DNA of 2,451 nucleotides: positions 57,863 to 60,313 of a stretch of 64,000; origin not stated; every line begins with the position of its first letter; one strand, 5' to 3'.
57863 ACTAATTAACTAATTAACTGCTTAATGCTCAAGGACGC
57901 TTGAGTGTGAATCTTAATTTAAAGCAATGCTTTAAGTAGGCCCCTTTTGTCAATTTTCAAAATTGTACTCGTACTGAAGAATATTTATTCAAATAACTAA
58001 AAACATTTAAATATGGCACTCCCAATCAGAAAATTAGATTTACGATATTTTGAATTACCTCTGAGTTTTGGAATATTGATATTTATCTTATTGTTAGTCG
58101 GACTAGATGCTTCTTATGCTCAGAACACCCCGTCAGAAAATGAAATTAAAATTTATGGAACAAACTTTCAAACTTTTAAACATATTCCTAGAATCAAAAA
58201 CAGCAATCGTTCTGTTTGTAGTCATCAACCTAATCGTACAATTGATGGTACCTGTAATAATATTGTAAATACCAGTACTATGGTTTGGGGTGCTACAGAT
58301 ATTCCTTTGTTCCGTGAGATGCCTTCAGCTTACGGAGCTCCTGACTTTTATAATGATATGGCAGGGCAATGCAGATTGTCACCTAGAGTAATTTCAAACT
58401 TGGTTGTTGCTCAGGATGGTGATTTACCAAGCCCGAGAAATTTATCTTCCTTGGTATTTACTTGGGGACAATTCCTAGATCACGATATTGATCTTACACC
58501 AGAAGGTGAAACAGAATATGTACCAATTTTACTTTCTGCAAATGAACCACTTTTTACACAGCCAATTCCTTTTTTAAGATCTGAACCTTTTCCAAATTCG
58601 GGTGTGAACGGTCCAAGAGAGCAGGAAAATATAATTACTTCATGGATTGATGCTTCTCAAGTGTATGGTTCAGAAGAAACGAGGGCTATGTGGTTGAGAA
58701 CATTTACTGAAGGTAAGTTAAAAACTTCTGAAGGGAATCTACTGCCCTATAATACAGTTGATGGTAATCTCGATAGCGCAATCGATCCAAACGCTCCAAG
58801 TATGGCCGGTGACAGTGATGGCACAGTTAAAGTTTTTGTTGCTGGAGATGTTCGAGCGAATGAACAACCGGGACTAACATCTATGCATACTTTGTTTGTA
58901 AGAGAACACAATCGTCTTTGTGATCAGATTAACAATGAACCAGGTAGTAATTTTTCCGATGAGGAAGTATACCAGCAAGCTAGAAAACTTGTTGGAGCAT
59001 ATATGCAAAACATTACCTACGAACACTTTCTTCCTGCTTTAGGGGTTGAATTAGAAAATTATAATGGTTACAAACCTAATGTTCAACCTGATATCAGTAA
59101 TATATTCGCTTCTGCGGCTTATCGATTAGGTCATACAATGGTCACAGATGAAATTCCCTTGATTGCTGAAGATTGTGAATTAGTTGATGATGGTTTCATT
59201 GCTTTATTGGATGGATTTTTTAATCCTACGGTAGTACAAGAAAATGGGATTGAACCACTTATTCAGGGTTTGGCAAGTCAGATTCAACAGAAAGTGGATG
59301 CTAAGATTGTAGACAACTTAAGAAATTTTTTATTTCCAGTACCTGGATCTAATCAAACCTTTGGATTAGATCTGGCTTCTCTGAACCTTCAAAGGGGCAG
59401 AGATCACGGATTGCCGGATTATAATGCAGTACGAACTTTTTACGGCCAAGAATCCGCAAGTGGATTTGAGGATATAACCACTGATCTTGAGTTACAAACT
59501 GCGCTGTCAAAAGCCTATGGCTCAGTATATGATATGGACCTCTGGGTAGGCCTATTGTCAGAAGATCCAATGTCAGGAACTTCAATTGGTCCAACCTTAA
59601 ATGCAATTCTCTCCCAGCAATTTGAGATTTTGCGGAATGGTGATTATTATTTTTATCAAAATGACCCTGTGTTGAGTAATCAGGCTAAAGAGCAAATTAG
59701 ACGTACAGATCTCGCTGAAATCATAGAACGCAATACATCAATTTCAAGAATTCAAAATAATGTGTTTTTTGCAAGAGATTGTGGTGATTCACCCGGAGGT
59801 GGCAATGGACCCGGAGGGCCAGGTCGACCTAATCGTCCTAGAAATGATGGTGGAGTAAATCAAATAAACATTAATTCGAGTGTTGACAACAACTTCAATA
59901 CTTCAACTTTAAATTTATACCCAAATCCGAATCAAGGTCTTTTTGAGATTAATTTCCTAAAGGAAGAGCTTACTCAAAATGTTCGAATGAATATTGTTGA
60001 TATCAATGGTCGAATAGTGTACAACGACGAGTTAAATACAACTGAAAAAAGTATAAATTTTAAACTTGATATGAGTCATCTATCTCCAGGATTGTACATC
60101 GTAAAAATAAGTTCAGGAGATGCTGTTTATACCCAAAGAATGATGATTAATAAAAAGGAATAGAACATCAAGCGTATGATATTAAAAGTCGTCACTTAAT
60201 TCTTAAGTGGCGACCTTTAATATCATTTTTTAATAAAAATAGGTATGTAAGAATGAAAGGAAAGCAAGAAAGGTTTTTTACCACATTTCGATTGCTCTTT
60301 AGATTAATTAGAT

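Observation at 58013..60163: T9SS-exported animal-type heme peroxidase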

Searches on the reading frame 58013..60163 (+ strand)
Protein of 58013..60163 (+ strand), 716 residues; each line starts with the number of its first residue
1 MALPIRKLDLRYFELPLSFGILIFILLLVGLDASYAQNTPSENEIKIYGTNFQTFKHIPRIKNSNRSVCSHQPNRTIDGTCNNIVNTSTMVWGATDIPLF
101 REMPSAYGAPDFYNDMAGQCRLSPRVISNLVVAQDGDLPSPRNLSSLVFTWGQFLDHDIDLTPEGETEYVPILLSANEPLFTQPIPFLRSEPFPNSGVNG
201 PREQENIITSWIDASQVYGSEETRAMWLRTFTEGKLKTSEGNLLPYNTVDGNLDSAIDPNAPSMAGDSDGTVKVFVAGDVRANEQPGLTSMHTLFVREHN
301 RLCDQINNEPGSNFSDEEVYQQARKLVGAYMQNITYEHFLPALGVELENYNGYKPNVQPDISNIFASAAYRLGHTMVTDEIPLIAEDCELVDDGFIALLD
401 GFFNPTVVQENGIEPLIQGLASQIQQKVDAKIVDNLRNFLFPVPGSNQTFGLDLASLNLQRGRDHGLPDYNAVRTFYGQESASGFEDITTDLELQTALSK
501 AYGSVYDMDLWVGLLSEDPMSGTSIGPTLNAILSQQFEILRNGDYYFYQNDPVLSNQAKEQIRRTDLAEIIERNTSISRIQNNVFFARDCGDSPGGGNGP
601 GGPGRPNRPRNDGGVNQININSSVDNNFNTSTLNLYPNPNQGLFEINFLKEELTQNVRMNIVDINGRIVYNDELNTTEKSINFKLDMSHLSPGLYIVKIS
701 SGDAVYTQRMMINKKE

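Call 3: search_protein_families(library=pfam, proteins=[window:58013-60163:+], max_evalue=0.01)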
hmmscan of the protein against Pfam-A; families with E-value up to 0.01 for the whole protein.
window:58013-60163:+ (716 aa): 3 families
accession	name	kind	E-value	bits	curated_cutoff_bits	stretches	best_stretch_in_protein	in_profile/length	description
PF03098.20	An_peroxidase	-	6.5e-142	474.2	25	1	75-585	2-530/530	Animal haem peroxidase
PF18962.6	Por_Secre_tail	-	1.5e-15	57.7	27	1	635-712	1-75/75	Secretion system C-terminal sorting domain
PF11589.14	DUF3244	-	0.0039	17.6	25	1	651-702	36-86/96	Domain of unknown function (DUF3244)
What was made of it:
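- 59915..60148 (+): Type-A T9SS C-terminal sorting domain, aa 635-712. PF18962 E=1.5e-15 (call 3).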

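Call 4: search_protein_families(library=ncbifam, proteins=[window:58013-60163:+], max_evalue=0.01)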
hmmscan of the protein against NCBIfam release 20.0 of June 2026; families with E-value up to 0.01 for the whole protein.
window:58013-60163:+ (716 aa): 4 families
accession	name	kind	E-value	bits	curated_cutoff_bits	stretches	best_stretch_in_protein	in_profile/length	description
TIGR04183.1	Por_Secre_tail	domain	9.3e-14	51.2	23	1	635-713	1-72/72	T9SS type A sorting domain-containing protein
NF038113.1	T9SSA_dep_M36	equivalog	6.1e-13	47.8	885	1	624-713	784-869/869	T9SS-dependent M36 family metallopeptidase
NF050177.1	TapA_OM_Porphy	equivalog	7.2e-06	25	500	1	628-712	466-543/544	TapA/TapC family T9SS-dependent outer membrane protein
NF052228.1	T9SS_PorZ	equivalog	0.0015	17.1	260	1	626-705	668-746/757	type IX secretion system anionic LPS delivery protein PorZ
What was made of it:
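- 58013..60163 (+): Haem peroxidase gene, 716 aa: signal peptide, An_peroxidase domain, Gly/Pro linker and type-A T9SS CTD. Pfam and NCBIfam hits from calls 3 and 4.
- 59915..60148 (+): TIGR04183 51.2 bits against a cut-off of 23 (call 4).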

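Call 5: search_solved_structures(query=window:58013-60163:+, show_alignments=3, max_evalue=0.00001)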
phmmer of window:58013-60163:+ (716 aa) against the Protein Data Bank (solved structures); distinct sequences matched with E-value up to 0.00001: 66 (the best 60 are shown).
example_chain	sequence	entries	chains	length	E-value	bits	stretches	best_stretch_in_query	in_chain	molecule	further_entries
8s6c_A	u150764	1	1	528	4.4e-135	454.9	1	73-587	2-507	Lactoperoxidase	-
7oih_A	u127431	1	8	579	4.5e-70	240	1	73-587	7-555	Myeloperoxidase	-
6azp_A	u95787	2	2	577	5.7e-70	239.7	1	73-587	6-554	Myeloperoxidase | Myeloperoxidase light chain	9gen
5uzu_A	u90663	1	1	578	5.8e-70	239.7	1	73-587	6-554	Myeloperoxidase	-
5mfa_A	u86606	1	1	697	7.3e-70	239.3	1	69-587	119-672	Myeloperoxidase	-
6bmt_A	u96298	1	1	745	9.5e-70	238.9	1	69-587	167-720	Myeloperoxidase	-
12cl_A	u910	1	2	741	4.3e-69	236.8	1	74-587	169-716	Myeloperoxidase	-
6erc_A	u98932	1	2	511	2.3e-68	234.4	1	124-585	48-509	Peroxinectin A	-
8ogi_B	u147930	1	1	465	1.1e-65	225.5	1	171-587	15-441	Eosinophil peroxidase heavy chain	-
2ips_A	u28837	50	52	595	2.3e-65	224.4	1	71-588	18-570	Lactoperoxidase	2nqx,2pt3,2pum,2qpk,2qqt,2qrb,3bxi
6ky7_A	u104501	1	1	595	2.9e-65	224.1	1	71-588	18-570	Lactoperoxidase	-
6l2j_A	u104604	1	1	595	5.4e-65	223.2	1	71-588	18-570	Lactoperoxidase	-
5gls_A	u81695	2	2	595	6.5e-65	223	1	71-588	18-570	Lactoperoxidase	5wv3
2o86_A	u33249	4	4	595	6.9e-65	222.9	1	71-588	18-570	Lactoperoxidase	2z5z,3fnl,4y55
5b72_A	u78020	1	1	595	6.9e-65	222.9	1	71-588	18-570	Lactoperoxidase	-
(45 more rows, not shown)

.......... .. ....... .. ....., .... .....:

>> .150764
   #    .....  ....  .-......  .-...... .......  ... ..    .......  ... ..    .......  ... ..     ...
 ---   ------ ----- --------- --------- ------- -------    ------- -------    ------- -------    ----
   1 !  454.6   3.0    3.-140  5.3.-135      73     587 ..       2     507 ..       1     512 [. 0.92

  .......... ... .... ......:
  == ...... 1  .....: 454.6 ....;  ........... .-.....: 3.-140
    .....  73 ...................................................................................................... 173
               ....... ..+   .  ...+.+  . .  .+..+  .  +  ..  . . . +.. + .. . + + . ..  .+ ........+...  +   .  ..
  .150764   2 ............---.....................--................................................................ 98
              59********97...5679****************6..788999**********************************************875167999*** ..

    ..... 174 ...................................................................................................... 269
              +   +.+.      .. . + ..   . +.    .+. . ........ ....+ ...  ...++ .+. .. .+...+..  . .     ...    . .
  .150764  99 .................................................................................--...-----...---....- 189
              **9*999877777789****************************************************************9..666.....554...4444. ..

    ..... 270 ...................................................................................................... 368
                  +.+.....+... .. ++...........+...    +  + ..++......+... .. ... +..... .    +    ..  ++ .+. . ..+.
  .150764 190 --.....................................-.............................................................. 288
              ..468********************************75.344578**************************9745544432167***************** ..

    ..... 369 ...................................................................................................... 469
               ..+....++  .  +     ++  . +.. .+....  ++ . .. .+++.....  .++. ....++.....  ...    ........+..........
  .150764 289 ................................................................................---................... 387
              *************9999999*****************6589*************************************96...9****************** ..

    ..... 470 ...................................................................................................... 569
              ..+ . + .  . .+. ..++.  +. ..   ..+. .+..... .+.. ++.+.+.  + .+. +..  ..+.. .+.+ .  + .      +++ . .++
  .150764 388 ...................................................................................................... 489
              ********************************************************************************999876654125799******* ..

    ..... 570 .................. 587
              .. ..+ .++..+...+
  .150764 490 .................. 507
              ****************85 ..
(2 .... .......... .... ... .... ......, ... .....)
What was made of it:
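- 58013..60163 (+): Best solved-structure match is 8S6C, E=4.4e-135 (call 5).
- On Myeloperoxidase-type (chloride-oxidising) enzymes: Gln285 aligns to the Met of MPO '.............' (call 5).
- Closest known: CyanoPOX. Same: The full-length catalytic domain matches at E=4.4e-135 (call 5).
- Closest known: Mammalian lactoperoxidase, eosinophil peroxidase and myeloperoxidase. Same: Same fold family, at E about 1e-63 to 1e-70 (call 5).
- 8S6C CyanoPOX E=4.4e-135, then MPO, LPO, EPO and peroxinectin at about 1e-65 to 1e-70 (call 5).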
